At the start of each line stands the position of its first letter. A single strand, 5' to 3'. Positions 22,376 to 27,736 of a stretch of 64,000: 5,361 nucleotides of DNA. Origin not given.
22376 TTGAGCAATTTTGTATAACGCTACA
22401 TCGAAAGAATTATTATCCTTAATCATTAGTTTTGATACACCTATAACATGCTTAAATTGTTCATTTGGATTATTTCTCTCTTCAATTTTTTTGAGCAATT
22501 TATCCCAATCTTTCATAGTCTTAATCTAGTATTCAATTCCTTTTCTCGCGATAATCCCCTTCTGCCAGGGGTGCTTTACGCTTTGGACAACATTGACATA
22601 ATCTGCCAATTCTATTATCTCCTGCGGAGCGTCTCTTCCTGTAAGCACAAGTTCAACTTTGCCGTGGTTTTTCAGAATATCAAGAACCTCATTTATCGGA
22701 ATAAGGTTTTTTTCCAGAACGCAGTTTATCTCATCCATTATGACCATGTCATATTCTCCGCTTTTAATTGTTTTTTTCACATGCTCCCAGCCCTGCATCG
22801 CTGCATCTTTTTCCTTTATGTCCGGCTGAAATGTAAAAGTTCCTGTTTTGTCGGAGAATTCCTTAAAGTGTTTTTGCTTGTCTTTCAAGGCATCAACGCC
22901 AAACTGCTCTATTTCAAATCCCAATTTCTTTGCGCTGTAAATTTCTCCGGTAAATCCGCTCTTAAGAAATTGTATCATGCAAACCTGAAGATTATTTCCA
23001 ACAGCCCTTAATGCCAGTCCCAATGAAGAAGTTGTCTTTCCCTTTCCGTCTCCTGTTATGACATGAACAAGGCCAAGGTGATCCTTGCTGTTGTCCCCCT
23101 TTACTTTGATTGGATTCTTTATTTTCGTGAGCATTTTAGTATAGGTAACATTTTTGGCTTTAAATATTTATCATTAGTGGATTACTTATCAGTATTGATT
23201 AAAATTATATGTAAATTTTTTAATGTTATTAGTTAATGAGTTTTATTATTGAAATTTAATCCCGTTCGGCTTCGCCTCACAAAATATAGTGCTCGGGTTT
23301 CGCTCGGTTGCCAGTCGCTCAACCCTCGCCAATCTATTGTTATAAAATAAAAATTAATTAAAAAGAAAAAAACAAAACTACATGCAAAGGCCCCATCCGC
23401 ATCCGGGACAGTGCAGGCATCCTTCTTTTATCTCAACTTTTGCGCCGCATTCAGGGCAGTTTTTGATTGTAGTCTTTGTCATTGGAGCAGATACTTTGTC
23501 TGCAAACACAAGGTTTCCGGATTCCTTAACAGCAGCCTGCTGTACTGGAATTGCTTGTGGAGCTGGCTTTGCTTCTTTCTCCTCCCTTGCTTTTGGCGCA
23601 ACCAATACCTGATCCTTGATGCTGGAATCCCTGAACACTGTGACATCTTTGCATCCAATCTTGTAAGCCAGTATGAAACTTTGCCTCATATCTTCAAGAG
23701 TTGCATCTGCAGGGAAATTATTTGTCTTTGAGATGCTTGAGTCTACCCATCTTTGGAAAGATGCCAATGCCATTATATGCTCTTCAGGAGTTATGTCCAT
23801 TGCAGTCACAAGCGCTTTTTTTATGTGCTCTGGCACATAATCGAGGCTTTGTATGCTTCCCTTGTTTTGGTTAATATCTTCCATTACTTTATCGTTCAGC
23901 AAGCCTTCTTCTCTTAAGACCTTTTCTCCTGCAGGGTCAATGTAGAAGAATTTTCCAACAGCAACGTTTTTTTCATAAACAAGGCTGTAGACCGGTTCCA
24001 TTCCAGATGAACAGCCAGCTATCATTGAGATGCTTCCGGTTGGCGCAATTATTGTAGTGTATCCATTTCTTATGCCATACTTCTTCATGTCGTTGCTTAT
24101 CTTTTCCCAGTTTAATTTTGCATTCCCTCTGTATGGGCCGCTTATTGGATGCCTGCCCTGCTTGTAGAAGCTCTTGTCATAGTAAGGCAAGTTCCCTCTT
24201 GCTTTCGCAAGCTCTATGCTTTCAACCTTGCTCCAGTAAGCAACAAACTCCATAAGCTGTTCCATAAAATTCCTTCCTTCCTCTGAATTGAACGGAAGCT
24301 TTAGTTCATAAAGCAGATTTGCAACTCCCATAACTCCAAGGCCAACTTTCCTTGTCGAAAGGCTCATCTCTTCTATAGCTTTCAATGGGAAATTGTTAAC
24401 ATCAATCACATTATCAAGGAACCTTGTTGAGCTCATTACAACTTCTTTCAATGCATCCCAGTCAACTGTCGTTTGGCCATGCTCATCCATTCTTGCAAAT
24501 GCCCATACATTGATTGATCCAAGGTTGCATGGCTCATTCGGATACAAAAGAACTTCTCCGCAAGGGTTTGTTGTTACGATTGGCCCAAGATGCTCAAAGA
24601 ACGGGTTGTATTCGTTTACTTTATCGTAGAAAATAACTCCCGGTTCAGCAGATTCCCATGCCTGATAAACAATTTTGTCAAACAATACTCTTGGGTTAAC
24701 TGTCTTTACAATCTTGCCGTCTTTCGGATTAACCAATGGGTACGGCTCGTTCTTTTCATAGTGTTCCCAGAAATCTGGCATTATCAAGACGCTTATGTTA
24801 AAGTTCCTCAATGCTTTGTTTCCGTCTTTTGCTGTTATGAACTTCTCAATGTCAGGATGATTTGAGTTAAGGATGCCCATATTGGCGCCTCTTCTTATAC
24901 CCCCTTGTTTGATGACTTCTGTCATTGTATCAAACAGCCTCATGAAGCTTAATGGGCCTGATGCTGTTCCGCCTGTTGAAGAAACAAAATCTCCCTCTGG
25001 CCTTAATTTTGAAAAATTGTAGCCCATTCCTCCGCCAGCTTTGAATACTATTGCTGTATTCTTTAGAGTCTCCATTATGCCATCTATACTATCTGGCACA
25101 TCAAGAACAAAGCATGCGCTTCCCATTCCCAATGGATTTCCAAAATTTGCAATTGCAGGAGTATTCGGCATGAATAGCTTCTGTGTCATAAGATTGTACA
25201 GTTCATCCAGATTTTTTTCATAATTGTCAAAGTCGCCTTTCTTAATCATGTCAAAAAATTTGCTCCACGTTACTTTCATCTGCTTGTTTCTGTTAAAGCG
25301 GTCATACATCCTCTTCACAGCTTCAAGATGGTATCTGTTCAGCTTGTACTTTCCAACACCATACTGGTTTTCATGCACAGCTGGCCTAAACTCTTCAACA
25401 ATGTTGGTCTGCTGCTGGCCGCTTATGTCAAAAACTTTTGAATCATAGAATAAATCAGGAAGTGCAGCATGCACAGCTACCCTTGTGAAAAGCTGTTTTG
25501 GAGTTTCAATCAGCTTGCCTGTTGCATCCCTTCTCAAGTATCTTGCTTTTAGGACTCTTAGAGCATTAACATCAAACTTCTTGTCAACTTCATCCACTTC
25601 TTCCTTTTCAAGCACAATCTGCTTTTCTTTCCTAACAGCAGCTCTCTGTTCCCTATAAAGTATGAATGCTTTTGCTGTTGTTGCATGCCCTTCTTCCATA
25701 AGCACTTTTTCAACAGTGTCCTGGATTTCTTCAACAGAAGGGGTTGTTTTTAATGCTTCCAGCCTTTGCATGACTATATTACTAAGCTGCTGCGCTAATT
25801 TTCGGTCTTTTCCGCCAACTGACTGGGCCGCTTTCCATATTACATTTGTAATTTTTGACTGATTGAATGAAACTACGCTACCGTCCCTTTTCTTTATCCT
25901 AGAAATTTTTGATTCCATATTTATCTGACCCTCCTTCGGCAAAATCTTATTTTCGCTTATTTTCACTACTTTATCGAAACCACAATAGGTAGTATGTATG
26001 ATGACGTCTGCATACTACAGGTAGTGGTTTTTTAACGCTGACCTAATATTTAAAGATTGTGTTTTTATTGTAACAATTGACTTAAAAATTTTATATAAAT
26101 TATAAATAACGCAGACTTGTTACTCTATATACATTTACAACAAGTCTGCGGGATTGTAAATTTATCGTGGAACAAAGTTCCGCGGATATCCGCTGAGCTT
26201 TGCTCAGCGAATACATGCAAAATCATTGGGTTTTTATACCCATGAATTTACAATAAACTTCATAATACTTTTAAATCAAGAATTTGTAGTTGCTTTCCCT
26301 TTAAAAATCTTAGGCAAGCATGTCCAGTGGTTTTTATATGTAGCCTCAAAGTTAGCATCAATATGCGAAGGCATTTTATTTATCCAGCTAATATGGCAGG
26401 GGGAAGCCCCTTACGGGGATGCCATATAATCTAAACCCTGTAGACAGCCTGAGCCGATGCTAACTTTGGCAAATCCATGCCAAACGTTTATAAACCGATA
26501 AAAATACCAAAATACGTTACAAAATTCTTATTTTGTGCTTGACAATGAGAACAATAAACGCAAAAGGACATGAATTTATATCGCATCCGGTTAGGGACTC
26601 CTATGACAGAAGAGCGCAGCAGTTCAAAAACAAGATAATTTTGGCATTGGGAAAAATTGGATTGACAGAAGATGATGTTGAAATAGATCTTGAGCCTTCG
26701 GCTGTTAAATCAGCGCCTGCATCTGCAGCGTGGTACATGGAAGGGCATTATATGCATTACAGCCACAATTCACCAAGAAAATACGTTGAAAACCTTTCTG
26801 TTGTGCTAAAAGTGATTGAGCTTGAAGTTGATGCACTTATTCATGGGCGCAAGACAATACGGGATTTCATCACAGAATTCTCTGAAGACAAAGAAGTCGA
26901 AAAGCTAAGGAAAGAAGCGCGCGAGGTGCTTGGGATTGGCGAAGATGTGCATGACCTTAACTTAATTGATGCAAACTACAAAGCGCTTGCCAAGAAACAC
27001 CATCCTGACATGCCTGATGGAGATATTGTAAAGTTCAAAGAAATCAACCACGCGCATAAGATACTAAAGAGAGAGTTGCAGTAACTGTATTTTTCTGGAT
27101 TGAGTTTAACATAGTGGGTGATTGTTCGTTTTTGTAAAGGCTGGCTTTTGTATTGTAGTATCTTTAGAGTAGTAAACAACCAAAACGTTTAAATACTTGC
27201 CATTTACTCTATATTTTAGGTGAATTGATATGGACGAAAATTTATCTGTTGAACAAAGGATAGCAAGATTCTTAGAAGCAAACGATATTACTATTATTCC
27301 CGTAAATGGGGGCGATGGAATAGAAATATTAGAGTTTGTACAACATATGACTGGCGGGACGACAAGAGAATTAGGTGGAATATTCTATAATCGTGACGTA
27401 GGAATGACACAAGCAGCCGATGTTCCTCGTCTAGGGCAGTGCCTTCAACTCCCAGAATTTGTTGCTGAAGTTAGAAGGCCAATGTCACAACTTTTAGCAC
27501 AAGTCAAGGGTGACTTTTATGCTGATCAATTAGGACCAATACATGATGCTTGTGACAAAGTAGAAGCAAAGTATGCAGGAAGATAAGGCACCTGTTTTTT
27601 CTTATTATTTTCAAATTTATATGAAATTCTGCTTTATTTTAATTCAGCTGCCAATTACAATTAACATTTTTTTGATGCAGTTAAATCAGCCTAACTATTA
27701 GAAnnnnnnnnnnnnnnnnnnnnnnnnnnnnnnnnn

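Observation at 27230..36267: Small ORFs with Shine-Dalgarno motifs and CGT-type codon usage wedged between leaderless housekeeping genes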

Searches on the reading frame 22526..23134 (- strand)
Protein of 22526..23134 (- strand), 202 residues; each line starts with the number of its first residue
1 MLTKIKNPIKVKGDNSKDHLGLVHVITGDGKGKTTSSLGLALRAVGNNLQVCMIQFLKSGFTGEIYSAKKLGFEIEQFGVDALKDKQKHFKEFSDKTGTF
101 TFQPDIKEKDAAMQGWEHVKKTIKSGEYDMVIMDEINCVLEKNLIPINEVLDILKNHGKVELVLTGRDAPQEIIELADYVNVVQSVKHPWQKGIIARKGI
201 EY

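Call 5: search_protein_families(library=pfam, max_evalue=0.001, proteins=[window:22526-23134:-])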
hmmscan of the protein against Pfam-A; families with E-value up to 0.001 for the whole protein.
window:22526-23134:- (202 aa): 1 family
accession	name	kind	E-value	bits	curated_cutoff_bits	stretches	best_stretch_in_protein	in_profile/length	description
PF02572.21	CobA_CobO_BtuR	-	6.7e-56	189.6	25.7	1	21-202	3-172/172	ATP:corrinoid adenosyltransferase BtuR/CobO/CobP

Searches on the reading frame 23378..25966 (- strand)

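Call 5: search_protein_families(library=pfam, max_evalue=0.001, proteins=[window:23378-25966:-])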
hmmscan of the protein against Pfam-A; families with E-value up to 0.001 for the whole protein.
window:23378-25966:- (862 aa): 3 families
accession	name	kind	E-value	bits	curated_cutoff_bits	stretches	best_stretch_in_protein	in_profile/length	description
PF02867.20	Ribonuc_red_lgC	-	1.4e-145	486.3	23.9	1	283-777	1-522/523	Ribonucleotide reductase, barrel domain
PF03477.21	ATP-cone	-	1.1e-21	77.6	25.8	1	23-109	2-87/88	ATP cone domain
PF00317.26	Ribonuc_red_lgN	-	7.1e-17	61.7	28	1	130-279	2-76/77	Ribonucleotide reductase, all-alpha domain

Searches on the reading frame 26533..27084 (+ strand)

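Call 4: search_protein_families(library=pfam, max_evalue=0.1, proteins=[window:26533-27084:+])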
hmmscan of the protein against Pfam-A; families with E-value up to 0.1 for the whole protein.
window:26533-27084:+ (183 aa): 1 family
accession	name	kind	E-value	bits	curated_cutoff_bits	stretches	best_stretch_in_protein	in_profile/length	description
PF00226.36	DnaJ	-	1.1e-08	35.5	27.8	1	131-181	4-56/63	DnaJ domain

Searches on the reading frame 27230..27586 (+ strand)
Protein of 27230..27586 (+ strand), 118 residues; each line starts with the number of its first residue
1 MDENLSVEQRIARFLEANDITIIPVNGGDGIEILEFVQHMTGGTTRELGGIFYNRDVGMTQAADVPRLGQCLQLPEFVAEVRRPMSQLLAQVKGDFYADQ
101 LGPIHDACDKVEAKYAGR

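Call 4: search_protein_families(library=pfam, max_evalue=0.1, proteins=[window:27230-27586:+])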
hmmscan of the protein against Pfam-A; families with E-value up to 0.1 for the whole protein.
window:27230-27586:+ (118 aa): 0 families

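Call 24: search_protein_families(library=phrogs, max_evalue=0.1, proteins=[window:27230-27586:+])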
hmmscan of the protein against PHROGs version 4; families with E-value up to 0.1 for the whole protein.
window:27230-27586:+ (118 aa): 0 families

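Call 25: search_protein_families(library=ncbifam, max_evalue=0.1, proteins=[window:27230-27586:+])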
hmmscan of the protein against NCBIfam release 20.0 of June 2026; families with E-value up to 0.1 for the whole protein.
window:27230-27586:+ (118 aa): 0 families

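Call 26: search_protein_families(library=padloc, max_evalue=0.1, proteins=[window:27230-27586:+])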
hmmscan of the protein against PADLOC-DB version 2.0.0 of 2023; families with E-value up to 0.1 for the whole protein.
window:27230-27586:+ (118 aa): 0 families

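Call 37: find_related_loci(query=window:27230-27586:+, collection=viral_contigs, flank=5000)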
Query window:27230-27586:+ (118 aa) in viral_contigs; peptide patterns used: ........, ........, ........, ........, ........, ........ (x = any residue, [..] = any of these).
3 stretches matched a pattern, but none encodes a relative of the query by tblastn (E <= 1e-3).

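Call 57: find_homologous_proteins(query=window:27230-27586:+, max_evalue=0.01)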
Query window:27230-27586:+ (118 aa): 5 proteins with E <= 0.01 among 8 candidates.
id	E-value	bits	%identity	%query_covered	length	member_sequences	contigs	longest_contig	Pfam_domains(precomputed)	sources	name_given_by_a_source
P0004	2.0e-72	258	100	100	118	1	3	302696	-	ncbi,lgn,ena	ncbi:MAG: hypothetical protein AABX00_05895 [Nanoarchaeota archaeon]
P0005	2.0e-39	152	65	98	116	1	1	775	-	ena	-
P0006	8.9e-39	150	62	100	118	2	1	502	-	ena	-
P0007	1.7e-27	114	93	52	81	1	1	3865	-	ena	-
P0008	1.5e-14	72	42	97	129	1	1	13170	-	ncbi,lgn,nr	ncbi:MAG: hypothetical protein Q8L34_02450 [Candidatus Woesearchaeota archaeon]|nr:hypothetical prot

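Call 60: find_encoding_contigs(protein=P0008, flank=6000, max_places=3)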
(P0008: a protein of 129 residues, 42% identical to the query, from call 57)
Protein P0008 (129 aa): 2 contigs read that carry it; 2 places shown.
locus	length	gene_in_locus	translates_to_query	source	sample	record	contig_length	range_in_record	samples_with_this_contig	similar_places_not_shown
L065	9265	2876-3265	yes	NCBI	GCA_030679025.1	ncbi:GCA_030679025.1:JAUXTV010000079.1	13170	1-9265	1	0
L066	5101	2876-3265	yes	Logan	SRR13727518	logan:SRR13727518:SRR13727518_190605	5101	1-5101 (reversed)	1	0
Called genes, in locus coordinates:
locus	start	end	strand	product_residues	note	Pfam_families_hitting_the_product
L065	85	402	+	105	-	-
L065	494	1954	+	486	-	PF01139:RtcB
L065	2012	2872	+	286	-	-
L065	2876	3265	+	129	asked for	-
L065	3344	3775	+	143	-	PF01951:Archease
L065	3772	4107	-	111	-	-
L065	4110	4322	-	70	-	-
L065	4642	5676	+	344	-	-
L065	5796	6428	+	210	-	PF00009:GTP_EFTU (faint), PF09439:SRPRB (faint), PF00735:Septin (weak), PF01926:MMR_HSR1, PF02421:FeoB_N, PF08477:Roc (faint)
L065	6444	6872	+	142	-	PF09846:OapB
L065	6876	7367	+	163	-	PF09845:OapC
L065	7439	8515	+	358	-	-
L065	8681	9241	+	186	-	-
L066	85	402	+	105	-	-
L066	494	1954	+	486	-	PF01139:RtcB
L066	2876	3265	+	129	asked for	-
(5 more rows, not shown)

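Call 61: find_encoding_contigs(protein=P0007, flank=4000, max_places=3)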
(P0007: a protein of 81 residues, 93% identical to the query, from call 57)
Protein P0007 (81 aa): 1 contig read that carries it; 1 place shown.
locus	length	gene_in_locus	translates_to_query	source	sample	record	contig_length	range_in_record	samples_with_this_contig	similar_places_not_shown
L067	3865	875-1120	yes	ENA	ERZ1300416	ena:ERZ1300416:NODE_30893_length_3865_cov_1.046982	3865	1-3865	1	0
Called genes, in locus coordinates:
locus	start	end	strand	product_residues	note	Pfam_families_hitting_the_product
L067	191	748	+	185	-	PF00226:DnaJ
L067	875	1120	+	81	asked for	-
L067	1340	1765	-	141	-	PF03129:HGTP_anticodon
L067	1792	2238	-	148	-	-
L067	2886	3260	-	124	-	PF03741:TerC, PF04332:DUF475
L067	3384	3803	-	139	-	PF03741:TerC (weak), PF04332:DUF475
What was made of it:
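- A sits at the same place in L067 (call 61).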

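Call 78: predict_structure(alignment_id=A5)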
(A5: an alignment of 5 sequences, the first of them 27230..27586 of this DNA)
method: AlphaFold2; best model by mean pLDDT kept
length: 118 residues; sequences in the alignment: 5
mean_pLDDT: 80.8   pTM: 0.76
mean pLDDT of the five models: 80.8, 79.6, 78.5, 68.4, 68.0
residues with pLDDT >= 90: 31; 70-90: 67; 50-70: 15; < 50: 5
segments of 3 or more residues with pLDDT < 50: 68-70
pLDDT, mean of each block of 10 residues (from residue 1): 78 93 85 89 85 80 54 75 87 73 91 81
secondary structure, 60 per line:
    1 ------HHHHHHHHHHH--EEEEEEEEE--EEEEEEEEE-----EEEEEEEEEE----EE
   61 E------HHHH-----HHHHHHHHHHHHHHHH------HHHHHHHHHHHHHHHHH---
elements in order: H7-17 E20-28 E31-39 E45-54 E59-61 H68-71 H77-92 H99-115
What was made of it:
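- A folds confidently (call 78).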

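Call 83: fold_search(model_id=the predicted structure, library=pdb)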
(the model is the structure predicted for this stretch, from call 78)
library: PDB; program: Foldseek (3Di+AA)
matches with E <= 10: 609; with E <= 0.001: 0
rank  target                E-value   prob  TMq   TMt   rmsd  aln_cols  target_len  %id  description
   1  3jvg_B                2.1e-01  0.11  0.17  0.11  11.9        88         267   14  Crystal Structure of chicken CD1-1 (released 2010-02-09)
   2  3tfz_A                2.1e-01  0.06  0.17  0.14  13.6       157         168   16  Crystal structure of Zhui aromatase/cyclase from Streptomcyes sp. R1128 (released 2011-09-14)
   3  3jvg_A                3.4e-01  0.08  0.18  0.11  11.7        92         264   14  Crystal Structure of chicken CD1-1 (released 2010-02-09)
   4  3r6m_A                4.6e-01  0.41  0.27  0.17   7.2        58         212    5  Crystal structure of Vibrio parahaemolyticus YeaZ (released 2011-09-07)
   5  4xrw                  4.9e-01  0.06  0.18  0.10  13.1       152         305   10  Crystal structure of the di-domain ARO/CYC BexL from the BE-7585A biosynthetic pathway (released 2015-12-02)
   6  4wq5_D                5.5e-01  0.15  0.26  0.15  12.7       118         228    8  YgjD(V85E)-YeaZ heterodimer in complex with ATP (released 2015-01-28)
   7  1okj_A                7.8e-01  0.15  0.26  0.16  12.5       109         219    7  crystal structure of the essential E. coli YeaZ protein by MAD method using the gadolinium complex "DOTMA" (released 2004-09-16)
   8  2gel_A                8.3e-01  0.11  0.27  0.17  10.6       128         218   16  2.05A crystal structure of Salmonella typhimurium YeaZ, form B (released 2006-08-01)
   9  3sao_A                8.3e-01  0.09  0.19  0.16   6.7        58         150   12  The Siderocalin Ex-FABP functions through dual ligand specificities (released 2011-12-28)
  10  4xrt_A                8.3e-01  0.04  0.17  0.10  12.2       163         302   12  Crystal structure of the di-domain ARO/CYC StfQ from the steffimycin biosynthetic pathway (released 2015-12-02)
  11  6rv8_A                8.8e-01  0.18  0.21  0.08   3.1        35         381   17  Crystal Structure of Glucuronoyl Esterase from Cerrena unicolor covalent complex with the aldouronic acid UXXR (released 2020-03-18)
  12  6v3q_A                8.8e-01  0.12  0.24  0.14   8.5        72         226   17  Crystal Structure of the Metallo-beta-Lactamase FIM-1 from Pseudomonas aeruginosa in the Mono-Zinc Form (released 2020-01-15)
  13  6npf_D                8.8e-01  0.05  0.19  0.07  14.9       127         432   20  Structure of E.coli enolase in complex with an analog of the natural product SF-2312 metabolite. (released 2019-11-27)
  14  4wq5_C                9.3e-01  0.33  0.26  0.15   7.5        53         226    8  YgjD(V85E)-YeaZ heterodimer in complex with ATP (released 2015-01-28)
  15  4wq4_C                9.9e-01  0.30  0.26  0.15   7.5        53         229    8  E. coli YgjD(E12A)-YeaZ heterodimer in complex with ATP (released 2015-01-28)
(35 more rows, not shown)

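Call 106: search_solved_structures(query=A5, max_evalue=10)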
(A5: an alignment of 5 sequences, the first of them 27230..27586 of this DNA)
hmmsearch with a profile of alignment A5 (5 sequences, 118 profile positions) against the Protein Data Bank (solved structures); distinct sequences matched with E-value up to 10: 6.
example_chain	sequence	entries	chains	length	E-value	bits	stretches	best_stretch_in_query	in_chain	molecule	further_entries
7wxz_A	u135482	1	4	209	0.17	15.7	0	53-112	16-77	Spike protein S2'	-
7y9n_A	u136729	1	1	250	0.22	15.3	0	42-94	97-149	Spike protein S2',5HB-H2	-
7zr2_A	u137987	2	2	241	0.46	14.3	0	47-112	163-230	Spike protein S2',Chimeric protein mimic of SARS-CoV-2 Spike HR1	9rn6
6yje_A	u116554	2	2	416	1.3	12.8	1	43-112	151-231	Phosphoglycerate kinase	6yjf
6y3a_A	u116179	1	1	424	1.3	12.8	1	43-112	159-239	Phosphoglycerate kinase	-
9h4e_B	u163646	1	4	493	1.4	12.7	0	38-95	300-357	Trans-aconitate decarboxylase 1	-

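Call 107: fold_search(model_id=the predicted structure, library=viral)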
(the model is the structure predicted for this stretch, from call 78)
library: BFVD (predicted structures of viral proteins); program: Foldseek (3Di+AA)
matches with E <= 10: 1105; with E <= 0.001: 0
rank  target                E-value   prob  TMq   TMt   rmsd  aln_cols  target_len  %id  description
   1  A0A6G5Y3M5            1.0e-02  0.63  0.28  0.17  16.1       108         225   16  (no name in the UniProt tables at hand)
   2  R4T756                1.9e-02  0.47  0.26  0.25  15.5       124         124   17  Uncharacterized protein [Halogranum tailed virus 1]
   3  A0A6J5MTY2            1.7e-01  0.28  0.26  0.21  15.6        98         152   12  Uncharacterized protein [uncultured Caudovirales phage]
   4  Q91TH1                2.1e-01  0.66  0.24  0.40   5.9        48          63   19  T125 [Tupaiid herpesvirus 1 (strain 1)]
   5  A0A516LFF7            2.2e-01  0.33  0.28  0.38  10.2        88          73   14  (no name in the UniProt tables at hand)
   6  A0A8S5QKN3            2.2e-01  0.15  0.26  0.11  23.6       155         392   10  Lipoprotein [Siphoviridae sp. ctezl47]
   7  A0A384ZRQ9            2.5e-01  0.28  0.29  0.35  10.0        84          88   11  Uncharacterized protein [Escherichia phage C130_2]
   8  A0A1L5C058            2.7e-01  0.18  0.26  0.31  13.9       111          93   14  Uncharacterized protein [Aquamicrobium phage P14]
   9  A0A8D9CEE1            2.8e-01  0.47  0.33  0.30   8.2        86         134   19  Uncharacterized protein [uncultured marine phage]
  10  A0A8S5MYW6            3.0e-01  0.38  0.29  0.37  10.3       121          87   14  Uncharacterized protein [Siphoviridae sp. ctAUQ2]
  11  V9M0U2                3.0e-01  0.06  0.16  0.08  14.5       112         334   16  Uncharacterized protein [Vibrio phage VP4B]
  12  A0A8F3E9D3            3.2e-01  0.38  0.31  0.23  12.8        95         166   15  (no name in the UniProt tables at hand)
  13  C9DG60                3.2e-01  0.15  0.26  0.15  12.7       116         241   10  Uncharacterized protein [Delftia phage PhiW-14]
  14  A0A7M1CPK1            3.2e-01  0.09  0.21  0.21  14.3       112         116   12  (no name in the UniProt tables at hand)
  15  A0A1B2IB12            3.4e-01  0.12  0.25  0.15  13.5       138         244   17  (no name in the UniProt tables at hand)
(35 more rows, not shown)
